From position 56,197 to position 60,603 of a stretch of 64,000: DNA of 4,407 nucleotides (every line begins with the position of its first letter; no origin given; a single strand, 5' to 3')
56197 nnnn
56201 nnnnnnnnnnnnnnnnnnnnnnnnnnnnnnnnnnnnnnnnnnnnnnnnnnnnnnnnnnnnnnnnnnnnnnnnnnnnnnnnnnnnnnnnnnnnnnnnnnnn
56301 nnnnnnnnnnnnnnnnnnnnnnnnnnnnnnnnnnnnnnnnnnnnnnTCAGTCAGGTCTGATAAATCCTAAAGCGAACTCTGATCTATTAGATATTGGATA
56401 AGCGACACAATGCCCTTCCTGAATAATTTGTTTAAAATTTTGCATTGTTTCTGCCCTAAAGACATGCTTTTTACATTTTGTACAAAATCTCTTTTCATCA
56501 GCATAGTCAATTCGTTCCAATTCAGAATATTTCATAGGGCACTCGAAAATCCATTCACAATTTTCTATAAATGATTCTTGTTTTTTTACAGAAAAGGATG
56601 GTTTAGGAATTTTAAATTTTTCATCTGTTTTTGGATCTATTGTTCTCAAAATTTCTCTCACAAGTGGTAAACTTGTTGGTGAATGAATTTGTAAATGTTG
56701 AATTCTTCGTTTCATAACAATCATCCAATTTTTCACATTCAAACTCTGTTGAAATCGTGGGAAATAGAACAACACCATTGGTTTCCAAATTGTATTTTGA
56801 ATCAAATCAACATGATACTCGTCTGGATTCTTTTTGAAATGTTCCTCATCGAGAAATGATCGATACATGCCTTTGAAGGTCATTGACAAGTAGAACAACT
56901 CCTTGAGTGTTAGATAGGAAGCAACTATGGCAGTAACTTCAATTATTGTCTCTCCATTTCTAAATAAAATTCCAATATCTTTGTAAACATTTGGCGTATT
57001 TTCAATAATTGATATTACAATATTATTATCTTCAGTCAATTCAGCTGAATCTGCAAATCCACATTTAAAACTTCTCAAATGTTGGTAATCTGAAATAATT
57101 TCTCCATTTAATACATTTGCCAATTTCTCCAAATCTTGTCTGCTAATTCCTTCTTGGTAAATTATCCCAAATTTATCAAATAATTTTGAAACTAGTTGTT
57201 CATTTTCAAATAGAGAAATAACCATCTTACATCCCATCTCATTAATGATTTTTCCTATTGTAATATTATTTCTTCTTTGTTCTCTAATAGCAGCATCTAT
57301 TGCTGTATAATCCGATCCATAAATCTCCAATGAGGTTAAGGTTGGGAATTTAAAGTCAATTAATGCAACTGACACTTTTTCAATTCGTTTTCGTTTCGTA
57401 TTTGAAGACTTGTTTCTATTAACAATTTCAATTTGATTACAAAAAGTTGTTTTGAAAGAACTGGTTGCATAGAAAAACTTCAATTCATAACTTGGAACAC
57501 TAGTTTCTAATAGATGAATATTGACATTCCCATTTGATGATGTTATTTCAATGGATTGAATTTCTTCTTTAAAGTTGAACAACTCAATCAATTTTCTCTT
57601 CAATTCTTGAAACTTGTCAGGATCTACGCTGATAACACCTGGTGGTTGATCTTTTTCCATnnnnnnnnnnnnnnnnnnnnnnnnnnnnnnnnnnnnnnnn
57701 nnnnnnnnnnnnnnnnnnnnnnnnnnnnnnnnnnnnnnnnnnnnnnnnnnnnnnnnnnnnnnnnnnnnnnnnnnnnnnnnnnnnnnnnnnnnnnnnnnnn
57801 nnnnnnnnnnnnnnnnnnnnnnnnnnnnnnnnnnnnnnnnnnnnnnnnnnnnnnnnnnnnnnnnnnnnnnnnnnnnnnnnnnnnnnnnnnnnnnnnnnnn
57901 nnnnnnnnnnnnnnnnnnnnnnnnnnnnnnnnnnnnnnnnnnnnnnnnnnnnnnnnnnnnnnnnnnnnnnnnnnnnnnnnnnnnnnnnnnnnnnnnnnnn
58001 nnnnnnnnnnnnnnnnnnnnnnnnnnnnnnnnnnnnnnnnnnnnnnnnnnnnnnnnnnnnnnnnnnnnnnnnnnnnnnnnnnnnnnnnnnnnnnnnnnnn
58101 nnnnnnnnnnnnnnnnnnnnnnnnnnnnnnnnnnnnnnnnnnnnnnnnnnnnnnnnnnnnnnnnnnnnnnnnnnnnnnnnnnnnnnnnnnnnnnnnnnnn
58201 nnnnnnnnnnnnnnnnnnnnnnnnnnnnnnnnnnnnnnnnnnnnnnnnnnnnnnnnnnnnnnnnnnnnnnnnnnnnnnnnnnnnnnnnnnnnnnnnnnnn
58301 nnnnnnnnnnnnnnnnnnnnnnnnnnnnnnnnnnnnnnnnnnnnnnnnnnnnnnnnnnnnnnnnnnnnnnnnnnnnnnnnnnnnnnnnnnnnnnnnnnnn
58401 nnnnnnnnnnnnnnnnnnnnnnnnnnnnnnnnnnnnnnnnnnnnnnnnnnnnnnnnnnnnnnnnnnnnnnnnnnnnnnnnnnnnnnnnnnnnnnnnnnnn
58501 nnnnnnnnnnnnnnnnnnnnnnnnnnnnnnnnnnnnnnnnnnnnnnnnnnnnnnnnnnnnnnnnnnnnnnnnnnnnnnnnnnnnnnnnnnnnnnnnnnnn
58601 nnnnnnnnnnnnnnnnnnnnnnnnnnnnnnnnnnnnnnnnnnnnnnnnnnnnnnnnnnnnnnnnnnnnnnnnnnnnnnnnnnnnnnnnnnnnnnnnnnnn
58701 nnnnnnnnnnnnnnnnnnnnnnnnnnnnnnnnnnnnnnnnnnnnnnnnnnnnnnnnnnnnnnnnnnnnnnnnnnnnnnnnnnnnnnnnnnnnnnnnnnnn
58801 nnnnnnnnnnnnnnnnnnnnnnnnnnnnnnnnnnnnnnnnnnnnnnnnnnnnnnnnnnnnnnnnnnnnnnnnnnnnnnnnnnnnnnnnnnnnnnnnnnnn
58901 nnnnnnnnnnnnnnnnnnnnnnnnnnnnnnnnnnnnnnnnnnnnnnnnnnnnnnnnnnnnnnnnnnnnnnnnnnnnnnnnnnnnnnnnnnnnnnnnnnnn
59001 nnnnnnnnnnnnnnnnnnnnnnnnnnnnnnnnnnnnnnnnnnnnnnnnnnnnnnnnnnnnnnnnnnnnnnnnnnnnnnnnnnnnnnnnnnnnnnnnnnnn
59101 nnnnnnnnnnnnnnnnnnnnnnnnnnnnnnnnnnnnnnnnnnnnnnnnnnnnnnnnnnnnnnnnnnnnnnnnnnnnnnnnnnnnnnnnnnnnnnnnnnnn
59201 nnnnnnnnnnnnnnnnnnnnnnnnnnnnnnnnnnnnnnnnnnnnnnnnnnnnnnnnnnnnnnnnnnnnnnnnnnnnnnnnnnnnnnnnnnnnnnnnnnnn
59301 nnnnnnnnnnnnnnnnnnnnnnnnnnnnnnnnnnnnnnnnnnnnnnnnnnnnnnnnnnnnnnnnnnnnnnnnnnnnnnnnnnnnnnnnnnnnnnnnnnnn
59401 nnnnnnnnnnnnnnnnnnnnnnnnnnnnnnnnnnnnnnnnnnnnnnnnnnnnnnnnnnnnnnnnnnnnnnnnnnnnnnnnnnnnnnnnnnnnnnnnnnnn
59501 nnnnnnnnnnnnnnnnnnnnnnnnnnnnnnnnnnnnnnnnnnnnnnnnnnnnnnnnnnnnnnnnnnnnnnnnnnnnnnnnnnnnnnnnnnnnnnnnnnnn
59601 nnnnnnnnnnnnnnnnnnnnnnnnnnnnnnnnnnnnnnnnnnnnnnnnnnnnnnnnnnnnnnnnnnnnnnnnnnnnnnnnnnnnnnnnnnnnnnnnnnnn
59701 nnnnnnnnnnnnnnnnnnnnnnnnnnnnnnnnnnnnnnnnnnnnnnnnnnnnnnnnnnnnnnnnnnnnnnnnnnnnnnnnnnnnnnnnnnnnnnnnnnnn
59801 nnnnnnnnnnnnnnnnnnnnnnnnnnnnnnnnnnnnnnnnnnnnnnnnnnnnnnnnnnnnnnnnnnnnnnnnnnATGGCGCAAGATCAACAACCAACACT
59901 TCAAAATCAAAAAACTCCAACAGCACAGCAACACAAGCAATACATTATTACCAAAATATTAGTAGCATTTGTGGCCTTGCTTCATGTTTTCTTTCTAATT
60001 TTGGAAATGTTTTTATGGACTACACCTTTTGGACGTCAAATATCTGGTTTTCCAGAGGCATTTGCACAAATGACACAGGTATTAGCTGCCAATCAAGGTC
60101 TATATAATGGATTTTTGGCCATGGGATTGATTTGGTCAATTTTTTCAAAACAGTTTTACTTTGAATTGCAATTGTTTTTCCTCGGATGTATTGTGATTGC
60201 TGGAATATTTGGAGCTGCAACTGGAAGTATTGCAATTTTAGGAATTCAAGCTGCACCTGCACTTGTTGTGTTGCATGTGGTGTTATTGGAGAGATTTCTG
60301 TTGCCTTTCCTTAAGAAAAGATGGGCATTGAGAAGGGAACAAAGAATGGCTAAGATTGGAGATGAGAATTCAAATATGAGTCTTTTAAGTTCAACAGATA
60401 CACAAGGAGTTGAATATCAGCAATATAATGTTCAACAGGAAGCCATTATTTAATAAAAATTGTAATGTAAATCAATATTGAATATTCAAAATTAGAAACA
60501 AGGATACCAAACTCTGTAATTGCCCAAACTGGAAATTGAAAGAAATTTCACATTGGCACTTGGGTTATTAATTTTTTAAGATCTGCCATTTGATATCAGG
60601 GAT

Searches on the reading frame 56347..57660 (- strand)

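Call 26: search_protein_families(library=pfam, proteins=[window:56347-57660:-], max_evalue=0.1)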
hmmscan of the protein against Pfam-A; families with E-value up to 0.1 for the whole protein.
window:56347-57660:- (437 aa): 4 families
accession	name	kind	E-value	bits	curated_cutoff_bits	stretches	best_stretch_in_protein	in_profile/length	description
PF00118.29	Cpn60_TCP1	-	6.6e-09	35.4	34.3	1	80-221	185-329/490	TCP-1/cpn60 chaperonin family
PF11756.13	YgbA_NO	-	0.0025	18.6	25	1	365-413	29-75/106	Nitrous oxide-stimulated promoter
PF24495.1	Ig_TMEM131_2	-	0.042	14.3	27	0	23-89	20-89/94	Transmembrane protein 131 second Ig-like domain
PF16919.11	PknG_rubred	-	0.085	13.3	28.5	0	387-418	33-61/74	Protein kinase G rubredoxin domain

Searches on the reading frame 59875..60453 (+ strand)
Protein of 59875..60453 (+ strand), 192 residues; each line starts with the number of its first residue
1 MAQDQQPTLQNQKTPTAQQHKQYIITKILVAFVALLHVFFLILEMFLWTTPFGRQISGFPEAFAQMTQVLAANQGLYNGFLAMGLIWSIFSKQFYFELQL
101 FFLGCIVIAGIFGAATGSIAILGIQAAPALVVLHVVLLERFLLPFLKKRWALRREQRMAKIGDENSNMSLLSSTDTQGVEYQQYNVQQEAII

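Call 4: search_protein_families(library=pfam, proteins=[window:59875-60453:+], max_evalue=1)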
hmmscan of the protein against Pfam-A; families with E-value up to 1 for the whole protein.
window:59875-60453:+ (192 aa): 3 families
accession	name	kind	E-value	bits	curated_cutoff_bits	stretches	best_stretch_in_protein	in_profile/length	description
PF06993.17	DUF1304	-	1.2e-34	119.1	26.9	1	32-136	2-109/110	Protein of unknown function (DUF1304)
PF12420.13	DUF3671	-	0.32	10.9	34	1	10-112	141-206/223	Fam-L, Fam-M like protein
PF09990.14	DUF2231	-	0.87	10.1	26.4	0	76-159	15-99/139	Predicted membrane protein (DUF2231)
